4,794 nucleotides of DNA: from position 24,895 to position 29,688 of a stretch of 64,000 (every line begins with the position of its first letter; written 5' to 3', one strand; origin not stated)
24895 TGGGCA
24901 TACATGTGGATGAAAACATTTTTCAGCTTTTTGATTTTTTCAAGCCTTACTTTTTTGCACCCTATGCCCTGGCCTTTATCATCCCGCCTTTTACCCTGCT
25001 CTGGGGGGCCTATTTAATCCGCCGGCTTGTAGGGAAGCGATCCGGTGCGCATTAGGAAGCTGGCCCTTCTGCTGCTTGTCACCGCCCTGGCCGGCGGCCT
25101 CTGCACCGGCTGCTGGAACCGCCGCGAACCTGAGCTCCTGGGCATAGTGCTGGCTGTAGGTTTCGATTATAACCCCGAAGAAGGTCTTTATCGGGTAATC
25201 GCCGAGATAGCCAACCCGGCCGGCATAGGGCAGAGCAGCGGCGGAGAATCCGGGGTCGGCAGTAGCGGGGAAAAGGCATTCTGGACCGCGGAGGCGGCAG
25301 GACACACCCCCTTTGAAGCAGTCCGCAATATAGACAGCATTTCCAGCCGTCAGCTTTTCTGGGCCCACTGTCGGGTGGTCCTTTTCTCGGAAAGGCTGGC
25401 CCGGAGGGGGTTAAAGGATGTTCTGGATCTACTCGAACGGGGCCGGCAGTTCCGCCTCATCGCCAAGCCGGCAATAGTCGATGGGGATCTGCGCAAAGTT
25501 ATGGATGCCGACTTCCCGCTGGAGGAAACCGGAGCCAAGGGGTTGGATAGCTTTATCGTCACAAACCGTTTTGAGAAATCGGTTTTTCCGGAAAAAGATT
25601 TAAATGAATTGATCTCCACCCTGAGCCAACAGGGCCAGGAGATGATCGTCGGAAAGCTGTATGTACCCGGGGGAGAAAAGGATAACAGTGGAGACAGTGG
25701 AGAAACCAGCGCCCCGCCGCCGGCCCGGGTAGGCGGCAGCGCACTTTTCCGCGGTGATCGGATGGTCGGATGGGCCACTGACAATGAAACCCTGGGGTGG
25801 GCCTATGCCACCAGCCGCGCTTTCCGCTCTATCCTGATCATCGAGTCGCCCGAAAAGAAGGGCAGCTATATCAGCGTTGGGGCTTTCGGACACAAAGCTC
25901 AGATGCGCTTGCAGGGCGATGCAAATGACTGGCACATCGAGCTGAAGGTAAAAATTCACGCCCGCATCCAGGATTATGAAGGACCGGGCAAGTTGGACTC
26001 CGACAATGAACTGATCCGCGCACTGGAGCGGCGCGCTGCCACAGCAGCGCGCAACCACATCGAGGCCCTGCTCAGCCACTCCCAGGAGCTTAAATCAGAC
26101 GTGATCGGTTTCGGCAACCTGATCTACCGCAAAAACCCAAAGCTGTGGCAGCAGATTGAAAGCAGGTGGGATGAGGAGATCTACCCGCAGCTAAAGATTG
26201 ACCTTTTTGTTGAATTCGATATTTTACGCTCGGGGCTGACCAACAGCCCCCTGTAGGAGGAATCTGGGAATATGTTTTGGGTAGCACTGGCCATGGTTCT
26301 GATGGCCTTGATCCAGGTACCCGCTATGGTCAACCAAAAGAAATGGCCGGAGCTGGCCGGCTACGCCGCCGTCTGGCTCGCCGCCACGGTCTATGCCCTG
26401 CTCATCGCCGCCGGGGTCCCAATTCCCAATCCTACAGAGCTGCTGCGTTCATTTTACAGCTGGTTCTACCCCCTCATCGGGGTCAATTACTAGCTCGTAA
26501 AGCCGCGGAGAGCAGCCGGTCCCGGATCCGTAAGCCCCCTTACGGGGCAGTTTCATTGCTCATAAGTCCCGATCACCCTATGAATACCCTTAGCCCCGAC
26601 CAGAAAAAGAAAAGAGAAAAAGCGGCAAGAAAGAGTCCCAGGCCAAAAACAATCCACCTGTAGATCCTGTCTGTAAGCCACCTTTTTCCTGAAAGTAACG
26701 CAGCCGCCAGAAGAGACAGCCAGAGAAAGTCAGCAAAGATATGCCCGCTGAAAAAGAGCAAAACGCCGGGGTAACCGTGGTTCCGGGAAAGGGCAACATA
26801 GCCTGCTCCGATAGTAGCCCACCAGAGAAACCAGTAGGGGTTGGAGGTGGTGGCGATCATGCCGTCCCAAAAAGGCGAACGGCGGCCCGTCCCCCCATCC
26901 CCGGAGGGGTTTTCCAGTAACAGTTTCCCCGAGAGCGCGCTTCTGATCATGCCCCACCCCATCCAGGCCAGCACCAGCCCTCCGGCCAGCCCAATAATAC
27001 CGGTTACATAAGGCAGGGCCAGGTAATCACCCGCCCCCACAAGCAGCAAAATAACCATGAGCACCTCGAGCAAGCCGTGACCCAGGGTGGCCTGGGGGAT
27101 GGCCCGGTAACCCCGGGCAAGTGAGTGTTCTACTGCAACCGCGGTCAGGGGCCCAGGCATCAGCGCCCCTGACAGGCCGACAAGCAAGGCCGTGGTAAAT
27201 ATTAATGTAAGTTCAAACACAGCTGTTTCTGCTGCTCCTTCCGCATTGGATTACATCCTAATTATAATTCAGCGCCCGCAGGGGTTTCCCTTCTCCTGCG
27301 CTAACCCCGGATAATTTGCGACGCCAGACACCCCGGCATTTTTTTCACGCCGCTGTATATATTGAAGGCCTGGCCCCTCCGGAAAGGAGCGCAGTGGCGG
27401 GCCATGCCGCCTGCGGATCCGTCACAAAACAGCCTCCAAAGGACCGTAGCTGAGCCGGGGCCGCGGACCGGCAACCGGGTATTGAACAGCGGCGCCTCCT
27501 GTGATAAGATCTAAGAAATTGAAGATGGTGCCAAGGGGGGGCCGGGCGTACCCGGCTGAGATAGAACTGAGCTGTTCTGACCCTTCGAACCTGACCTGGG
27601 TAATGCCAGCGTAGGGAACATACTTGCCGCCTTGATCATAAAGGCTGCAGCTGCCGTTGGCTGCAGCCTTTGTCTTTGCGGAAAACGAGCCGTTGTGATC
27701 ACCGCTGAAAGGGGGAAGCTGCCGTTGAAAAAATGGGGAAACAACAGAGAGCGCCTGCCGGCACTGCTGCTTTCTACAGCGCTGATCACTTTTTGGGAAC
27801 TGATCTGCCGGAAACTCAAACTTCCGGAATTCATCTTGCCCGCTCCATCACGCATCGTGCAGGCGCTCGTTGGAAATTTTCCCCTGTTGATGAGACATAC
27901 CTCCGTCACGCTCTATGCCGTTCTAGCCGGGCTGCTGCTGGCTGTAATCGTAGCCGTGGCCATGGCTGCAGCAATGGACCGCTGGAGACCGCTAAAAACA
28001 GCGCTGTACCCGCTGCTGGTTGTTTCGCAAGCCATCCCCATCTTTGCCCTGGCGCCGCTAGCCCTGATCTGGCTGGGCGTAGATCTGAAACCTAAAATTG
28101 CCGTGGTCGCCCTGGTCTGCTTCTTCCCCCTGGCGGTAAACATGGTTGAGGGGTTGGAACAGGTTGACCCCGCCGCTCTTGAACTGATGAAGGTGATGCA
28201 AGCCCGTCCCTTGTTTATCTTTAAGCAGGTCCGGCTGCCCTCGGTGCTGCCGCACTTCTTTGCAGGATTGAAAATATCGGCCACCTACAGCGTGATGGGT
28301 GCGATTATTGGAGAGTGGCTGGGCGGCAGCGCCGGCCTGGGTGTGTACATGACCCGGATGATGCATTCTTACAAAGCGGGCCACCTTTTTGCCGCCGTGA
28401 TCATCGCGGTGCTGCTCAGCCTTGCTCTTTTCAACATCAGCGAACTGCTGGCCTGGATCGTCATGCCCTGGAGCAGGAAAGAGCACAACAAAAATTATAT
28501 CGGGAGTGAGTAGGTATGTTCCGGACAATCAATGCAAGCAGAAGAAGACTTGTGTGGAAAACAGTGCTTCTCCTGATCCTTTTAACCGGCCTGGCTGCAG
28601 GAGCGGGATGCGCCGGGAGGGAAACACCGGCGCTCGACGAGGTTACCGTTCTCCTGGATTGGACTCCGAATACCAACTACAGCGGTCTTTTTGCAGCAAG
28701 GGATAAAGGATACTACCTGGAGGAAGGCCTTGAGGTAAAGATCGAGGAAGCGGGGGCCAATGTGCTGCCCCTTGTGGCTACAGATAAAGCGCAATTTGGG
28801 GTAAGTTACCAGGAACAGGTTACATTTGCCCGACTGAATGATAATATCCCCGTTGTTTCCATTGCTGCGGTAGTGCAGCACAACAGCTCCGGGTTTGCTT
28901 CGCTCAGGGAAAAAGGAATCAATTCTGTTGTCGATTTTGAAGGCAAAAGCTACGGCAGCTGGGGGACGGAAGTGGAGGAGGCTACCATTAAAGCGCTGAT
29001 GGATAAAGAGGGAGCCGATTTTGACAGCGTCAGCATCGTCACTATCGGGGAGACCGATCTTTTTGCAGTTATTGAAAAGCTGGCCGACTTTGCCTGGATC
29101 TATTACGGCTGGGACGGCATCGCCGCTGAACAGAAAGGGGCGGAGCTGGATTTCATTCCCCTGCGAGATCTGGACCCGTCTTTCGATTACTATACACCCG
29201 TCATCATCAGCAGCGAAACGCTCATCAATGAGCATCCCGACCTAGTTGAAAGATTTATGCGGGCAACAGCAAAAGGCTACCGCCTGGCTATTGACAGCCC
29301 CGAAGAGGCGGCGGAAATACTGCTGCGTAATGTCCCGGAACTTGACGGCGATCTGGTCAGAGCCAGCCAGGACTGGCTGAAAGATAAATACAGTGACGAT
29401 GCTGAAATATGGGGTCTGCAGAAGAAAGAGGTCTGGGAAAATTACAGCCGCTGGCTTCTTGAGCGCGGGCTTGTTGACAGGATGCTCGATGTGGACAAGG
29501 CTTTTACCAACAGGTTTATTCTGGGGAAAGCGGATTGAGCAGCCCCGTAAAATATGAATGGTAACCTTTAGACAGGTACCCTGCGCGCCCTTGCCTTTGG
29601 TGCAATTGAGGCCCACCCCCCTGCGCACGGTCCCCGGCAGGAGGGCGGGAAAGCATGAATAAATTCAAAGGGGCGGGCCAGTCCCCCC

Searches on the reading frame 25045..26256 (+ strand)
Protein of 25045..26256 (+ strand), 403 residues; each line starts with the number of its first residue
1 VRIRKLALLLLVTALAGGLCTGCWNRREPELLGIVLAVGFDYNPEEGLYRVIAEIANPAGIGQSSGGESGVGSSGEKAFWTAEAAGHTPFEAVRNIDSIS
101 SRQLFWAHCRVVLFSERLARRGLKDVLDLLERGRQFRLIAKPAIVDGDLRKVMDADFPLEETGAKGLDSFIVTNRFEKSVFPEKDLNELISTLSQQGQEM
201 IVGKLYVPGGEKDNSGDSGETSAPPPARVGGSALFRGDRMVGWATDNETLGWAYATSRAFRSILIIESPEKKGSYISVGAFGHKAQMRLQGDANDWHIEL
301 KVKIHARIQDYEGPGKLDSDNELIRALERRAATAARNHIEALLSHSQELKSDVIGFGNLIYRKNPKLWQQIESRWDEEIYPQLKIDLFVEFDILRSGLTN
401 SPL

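Call 22: search_protein_families(library=pfam, proteins=[window:25045-26256:+], max_evalue=0.00001)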
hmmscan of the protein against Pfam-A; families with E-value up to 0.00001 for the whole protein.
window:25045-26256:+ (403 aa): 2 families
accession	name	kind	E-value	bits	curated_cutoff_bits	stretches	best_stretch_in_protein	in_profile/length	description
PF25198.1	Spore_GerAC_N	-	2.2e-38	132.3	27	1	25-202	1-171/176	Spore germination protein N-terminal domain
PF05504.16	Spore_GerAC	-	2.8e-34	119.1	23.6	1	231-397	2-167/167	Spore germination B3/ GerAC like, C-terminal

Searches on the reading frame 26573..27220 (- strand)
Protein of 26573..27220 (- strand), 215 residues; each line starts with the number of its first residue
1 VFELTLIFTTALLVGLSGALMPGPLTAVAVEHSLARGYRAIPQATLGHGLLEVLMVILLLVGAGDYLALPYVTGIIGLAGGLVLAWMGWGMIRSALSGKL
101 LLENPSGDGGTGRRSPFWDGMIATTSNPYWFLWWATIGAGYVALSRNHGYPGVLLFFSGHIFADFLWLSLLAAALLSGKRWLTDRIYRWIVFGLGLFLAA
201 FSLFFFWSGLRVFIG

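Call 22: search_protein_families(library=pfam, proteins=[window:26573-27220:-], max_evalue=0.00001)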
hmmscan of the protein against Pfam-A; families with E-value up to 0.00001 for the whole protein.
window:26573-27220:- (215 aa): 1 family
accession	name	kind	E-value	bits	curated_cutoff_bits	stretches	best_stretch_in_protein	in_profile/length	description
PF01810.24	LysE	-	8e-31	107.5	25.6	1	16-207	1-191/193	LysE type translocator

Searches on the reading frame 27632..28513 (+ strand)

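Call 22: search_protein_families(library=pfam, proteins=[window:27632-28513:+], max_evalue=0.00001)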
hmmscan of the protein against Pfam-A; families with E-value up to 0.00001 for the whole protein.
window:27632-28513:+ (293 aa): 1 family
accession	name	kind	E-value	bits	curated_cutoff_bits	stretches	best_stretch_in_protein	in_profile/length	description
PF00528.27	BPD_transp_1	-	2.5e-23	83.2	26.4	1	108-273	3-174/184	Binding-protein-dependent transport system inner membrane component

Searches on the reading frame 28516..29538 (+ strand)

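Call 23: search_protein_families(library=pfam, proteins=[window:28516-29538:+], max_evalue=0.00001)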
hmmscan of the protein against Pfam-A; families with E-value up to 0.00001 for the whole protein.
window:28516-29538:+ (340 aa): 1 family
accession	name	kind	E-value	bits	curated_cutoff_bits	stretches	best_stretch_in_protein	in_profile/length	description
PF09084.16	NMT1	-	4.4e-68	229.8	20.5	1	52-265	1-216/216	NMT1/THI5 like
